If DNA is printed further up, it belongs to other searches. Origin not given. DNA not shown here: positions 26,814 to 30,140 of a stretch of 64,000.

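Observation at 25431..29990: Compact ABC-transporter-dependent glycan module: wzm, wzt and a GT2 / coiled-coil / GT2 / GT2 megasynthase (candidate ruler-type polymerase)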

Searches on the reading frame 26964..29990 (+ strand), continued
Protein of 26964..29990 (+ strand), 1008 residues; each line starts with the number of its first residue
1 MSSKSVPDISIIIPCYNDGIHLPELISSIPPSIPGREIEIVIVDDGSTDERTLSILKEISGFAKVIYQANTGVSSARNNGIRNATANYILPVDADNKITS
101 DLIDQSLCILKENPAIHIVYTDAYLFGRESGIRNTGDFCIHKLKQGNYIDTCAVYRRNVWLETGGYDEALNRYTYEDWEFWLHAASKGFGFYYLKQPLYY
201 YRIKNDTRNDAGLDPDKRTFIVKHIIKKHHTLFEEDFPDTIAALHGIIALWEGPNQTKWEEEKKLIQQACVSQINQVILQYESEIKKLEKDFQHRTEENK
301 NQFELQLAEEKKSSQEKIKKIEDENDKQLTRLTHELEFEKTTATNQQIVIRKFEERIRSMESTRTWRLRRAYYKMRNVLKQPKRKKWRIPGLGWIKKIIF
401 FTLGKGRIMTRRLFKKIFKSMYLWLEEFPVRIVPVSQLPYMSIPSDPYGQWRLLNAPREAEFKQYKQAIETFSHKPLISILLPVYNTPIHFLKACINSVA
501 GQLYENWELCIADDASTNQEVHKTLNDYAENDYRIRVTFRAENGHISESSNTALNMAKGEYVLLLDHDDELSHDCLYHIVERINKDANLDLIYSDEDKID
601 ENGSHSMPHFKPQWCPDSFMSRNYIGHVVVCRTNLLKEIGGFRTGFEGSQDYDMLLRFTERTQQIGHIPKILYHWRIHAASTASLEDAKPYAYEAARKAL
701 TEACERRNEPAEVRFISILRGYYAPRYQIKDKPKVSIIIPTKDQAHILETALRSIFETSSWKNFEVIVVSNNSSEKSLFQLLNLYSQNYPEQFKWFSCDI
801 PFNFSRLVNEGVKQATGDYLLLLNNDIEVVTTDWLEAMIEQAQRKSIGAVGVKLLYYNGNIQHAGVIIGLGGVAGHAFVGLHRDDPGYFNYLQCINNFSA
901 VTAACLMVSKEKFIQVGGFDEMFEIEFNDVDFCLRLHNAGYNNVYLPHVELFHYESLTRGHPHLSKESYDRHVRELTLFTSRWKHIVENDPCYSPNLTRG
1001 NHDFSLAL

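Call 23: find_encoding_contigs(protein=P0032, flank=10000, max_places=1)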
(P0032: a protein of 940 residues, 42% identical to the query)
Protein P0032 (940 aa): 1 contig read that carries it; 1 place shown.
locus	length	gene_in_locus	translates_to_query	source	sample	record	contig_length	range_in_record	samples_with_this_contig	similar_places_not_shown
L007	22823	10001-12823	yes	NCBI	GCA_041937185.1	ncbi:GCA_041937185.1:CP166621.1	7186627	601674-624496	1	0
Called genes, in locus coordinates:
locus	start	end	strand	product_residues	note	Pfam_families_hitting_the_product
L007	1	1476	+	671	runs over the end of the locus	PF01656:CbiA (weak), PF02374:ArsA_ATPase, PF05729:NACHT (faint), PF10609:ParA (faint), PF13481:AAA_25 (faint), PF13614:AAA_31 (faint), PF01656:CbiA (weak), PF02374:ArsA_ATPase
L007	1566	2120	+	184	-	PF24301:FraC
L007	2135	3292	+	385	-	PF17310:DUF5357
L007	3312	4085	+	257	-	PF12679:ABC2_membrane_2, PF12730:ABC2_membrane_4 (weak), PF26999:ABC-2_memb_rel (weak)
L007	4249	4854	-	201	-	PF00694:Aconitase_C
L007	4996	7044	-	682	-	PF00069:Pkinase, PF07714:PK_Tyr_Ser-Thr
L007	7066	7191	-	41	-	-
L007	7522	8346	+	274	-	PF05711:TylF, PF13578:Methyltransf_24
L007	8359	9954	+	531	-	PF13489:Methyltransf_23 (weak), PF13847:Methyltransf_31 (faint), PF08241:Methyltransf_11, PF08242:Methyltransf_12 (faint), PF13649:Methyltransf_25 (weak), PF13489:Methyltransf_23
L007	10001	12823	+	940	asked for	PF00535:Glycos_transf_2, PF10111:Glyco_tranf_2_2, PF00535:Glycos_transf_2, PF13641:Glyco_tranf_2_3 (weak), PF00535:Glycos_transf_2, PF10111:Glyco_tranf_2_2 (weak), PF13506:Glyco_transf_21 (weak), PF13641:Glyco_tranf_2_3, +1 more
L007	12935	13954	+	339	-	PF13489:Methyltransf_23, PF08241:Methyltransf_11 (weak), PF08242:Methyltransf_12 (weak), PF13847:Methyltransf_31 (weak)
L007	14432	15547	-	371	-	PF00465:Fe-ADH (faint), PF13685:Fe-ADH_2, PF01761:DHQ_synthase, PF24621:DHQS_C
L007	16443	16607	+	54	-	-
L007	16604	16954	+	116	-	PF11969:DcpS_C, PF01230:HIT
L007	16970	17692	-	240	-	PF04250:DUF429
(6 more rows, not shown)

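Call 24: find_encoding_contigs(protein=P0018, flank=10000, max_places=2)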
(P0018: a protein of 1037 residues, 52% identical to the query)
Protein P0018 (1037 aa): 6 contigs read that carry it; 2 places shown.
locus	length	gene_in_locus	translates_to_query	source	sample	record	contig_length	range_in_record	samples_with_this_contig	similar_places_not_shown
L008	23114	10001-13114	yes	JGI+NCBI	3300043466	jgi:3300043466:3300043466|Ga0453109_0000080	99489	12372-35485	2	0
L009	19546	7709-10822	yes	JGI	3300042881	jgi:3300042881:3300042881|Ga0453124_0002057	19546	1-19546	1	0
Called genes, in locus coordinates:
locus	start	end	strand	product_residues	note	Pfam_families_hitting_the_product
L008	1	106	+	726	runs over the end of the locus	-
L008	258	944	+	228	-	PF10988:DUF2807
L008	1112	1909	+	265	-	PF00902:TatC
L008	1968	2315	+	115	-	PF02627:CMD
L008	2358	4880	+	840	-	PF18939:DUF5686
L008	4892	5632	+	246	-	PF00005:ABC_tran, PF13304:AAA_21 (faint)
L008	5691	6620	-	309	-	PF28533:DUF8429 (faint), PF04977:DivIC (weak), PF04012:PspA_IM30 (weak), PF28532:DUF8428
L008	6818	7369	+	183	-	PF00156:Pribosyltran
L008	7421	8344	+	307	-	PF00294:PfkB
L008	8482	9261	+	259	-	PF01061:ABC2_membrane, PF12698:ABC2_membrane_3 (faint)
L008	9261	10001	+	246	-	PF00005:ABC_tran, PF13304:AAA_21 (faint)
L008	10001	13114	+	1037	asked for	PF00535:Glycos_transf_2, PF10111:Glyco_tranf_2_2, PF13641:Glyco_tranf_2_3, PF13632:Glyco_trans_2_3 (faint), PF02709:Glyco_transf_7C (faint), PF13506:Glyco_transf_21 (faint), PF00535:Glycos_transf_2, PF13641:Glyco_tranf_2_3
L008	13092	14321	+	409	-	-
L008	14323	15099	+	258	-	PF08003:Methyltransf_9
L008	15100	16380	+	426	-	-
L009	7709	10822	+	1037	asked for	PF00535:Glycos_transf_2, PF10111:Glyco_tranf_2_2, PF13641:Glyco_tranf_2_3, PF13632:Glyco_trans_2_3 (faint), PF02709:Glyco_transf_7C (faint), PF13506:Glyco_transf_21 (faint), PF00535:Glycos_transf_2, PF13641:Glyco_tranf_2_3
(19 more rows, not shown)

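Call 25: find_encoding_contigs(protein=P0029, flank=10000, max_places=1)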
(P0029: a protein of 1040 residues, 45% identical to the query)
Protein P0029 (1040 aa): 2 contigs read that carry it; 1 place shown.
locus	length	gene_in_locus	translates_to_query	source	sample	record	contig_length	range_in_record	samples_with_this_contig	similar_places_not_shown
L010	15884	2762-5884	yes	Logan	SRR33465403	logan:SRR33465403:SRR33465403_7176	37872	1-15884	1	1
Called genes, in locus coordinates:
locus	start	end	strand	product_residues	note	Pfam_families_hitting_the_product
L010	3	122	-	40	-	?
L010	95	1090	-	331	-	PF13439:Glyco_transf_4, PF00534:Glycos_transf_1, PF13692:Glyco_trans_1_4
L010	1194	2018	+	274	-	PF01061:ABC2_membrane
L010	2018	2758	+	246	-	PF00005:ABC_tran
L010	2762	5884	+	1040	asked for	PF00535:Glycos_transf_2, PF10111:Glyco_tranf_2_2, PF13641:Glyco_tranf_2_3, PF13712:Glyco_tranf_2_5 (faint), PF02709:Glyco_transf_7C (weak), PF00535:Glycos_transf_2, PF10111:Glyco_tranf_2_2 (weak), PF13641:Glyco_tranf_2_3, +1 more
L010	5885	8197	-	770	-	PF16822:ALGX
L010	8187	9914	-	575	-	PF16822:ALGX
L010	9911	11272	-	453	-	PF03062:MBOAT, PF13813:MBOAT_2 (weak)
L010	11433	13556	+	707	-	PF00488:MutS_V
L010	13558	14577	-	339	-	PF03739:LptF_LptG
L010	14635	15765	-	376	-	PF01702:TGT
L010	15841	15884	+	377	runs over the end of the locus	PF13506:Glyco_transf_21, PF00535:Glycos_transf_2, PF13641:Glyco_tranf_2_3, PF13632:Glyco_trans_2_3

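Call 26: find_encoding_contigs(protein=P0022, flank=10000, max_places=1)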
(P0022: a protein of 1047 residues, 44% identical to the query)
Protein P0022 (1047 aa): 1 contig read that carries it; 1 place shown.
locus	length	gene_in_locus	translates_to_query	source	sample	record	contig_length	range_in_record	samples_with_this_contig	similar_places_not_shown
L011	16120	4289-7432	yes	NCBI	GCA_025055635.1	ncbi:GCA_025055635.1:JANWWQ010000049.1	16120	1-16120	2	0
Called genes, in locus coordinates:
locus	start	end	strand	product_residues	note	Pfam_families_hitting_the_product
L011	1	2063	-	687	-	PF02811:PHP, PF07733:DNA_pol3_alpha, PF17657:DNA_pol3_finger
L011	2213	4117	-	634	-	PF02129:Peptidase_S15, PF00326:Peptidase_S9 (weak), PF08530:PepX_C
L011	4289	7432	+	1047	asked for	PF00535:Glycos_transf_2, PF10111:Glyco_tranf_2_2 (weak), PF13641:Glyco_tranf_2_3, PF00535:Glycos_transf_2, PF10111:Glyco_tranf_2_2 (weak), PF00535:Glycos_transf_2, PF13641:Glyco_tranf_2_3, PF13632:Glyco_trans_2_3, +1 more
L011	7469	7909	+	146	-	PF03061:4HBT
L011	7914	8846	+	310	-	PF01699:Na_Ca_ex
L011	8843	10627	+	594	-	PF12708:Pect-lyase_RHGA_epim, PF18962:Por_Secre_tail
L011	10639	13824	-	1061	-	PF00082:Peptidase_S8, PF00801:PKD, PF18911:PKD_4, PF19081:Ig_7 (faint), PF00801:PKD (weak), PF18911:PKD_4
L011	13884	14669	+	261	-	PF00106:adh_short, PF13561:adh_short_C2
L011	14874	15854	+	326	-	PF01882:DUF58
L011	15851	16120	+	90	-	?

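Call 32: predict_structure(alignment_id=A1)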
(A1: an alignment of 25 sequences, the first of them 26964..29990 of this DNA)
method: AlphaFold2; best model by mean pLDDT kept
length: 1008 residues; sequences in the alignment: 25
mean_pLDDT: 77.9   pTM: 0.54
mean pLDDT of the five models: 77.9, 77.2, 77.1, 75.7, 75.2
residues with pLDDT >= 90: 412; 70-90: 259; 50-70: 218; < 50: 119
segments of 3 or more residues with pLDDT < 50: 1-4, 251-257, 300-305, 307-319, 380-390, 422-444, 864-878, 886-901, 956-958, 996-1008
pLDDT, mean of each block of 10 residues (from residue 1): 65 92 90 82 94 91 91 93 95 93 94 95 91 92 88 95 92 84 95 96 73 74 87 77 59 49 62 67 65 55 46 44 57 64 61 60 61 58 39 55 58 59 42 35 52 75 90 96 94 96 97 95 96 97 91 97 94 95 93 87 78 68 70 96 87 90 86 85 59 85 89 73 82 94 90 95 96 92 96 93 89 96 90 93 87 76 49 46 54 42 78 93 81 84 79 64 65 80 71 47 34
secondary structure, 60 per line:
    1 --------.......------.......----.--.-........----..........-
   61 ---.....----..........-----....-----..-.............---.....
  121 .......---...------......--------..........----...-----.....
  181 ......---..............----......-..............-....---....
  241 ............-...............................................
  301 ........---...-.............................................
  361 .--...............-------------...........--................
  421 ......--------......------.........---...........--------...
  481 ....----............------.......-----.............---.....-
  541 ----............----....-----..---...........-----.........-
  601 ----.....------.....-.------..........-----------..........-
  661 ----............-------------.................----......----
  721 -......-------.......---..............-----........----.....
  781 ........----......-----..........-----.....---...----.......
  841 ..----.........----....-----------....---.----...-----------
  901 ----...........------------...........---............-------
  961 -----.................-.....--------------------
elements in order (helices of 4 or more, strands of 3 or more residues): E9-15 H22-28 E38-45 H50-59 E64-68 H73-82 E88-91 H100-112 E116-127 E131-133 H140-145 E154-156 H157-163 H176-186 E190-203 H208-213 H215-228 H230-233 H237-252 H254-308 H316-361 H364-378 H392-402 H405-426 H435-440 H447-455 H459-469 E478-484 H489-500 E507-513 H519-531 E535-539 H545-556 E561-564 H575-585 E591-599 E605-609 H616-620 E629-632 H633-638 H650-659 E665-676 H690-706 E711-716 E722-727 E735-741 H745-758 E764-771 H776-788 E793-798 H804-813 E819-823 E827-829 H834-842 E847-855 E860-863 H875-878 E905-909 H910-915 H928-938 E942-953 H966-982 H984-988
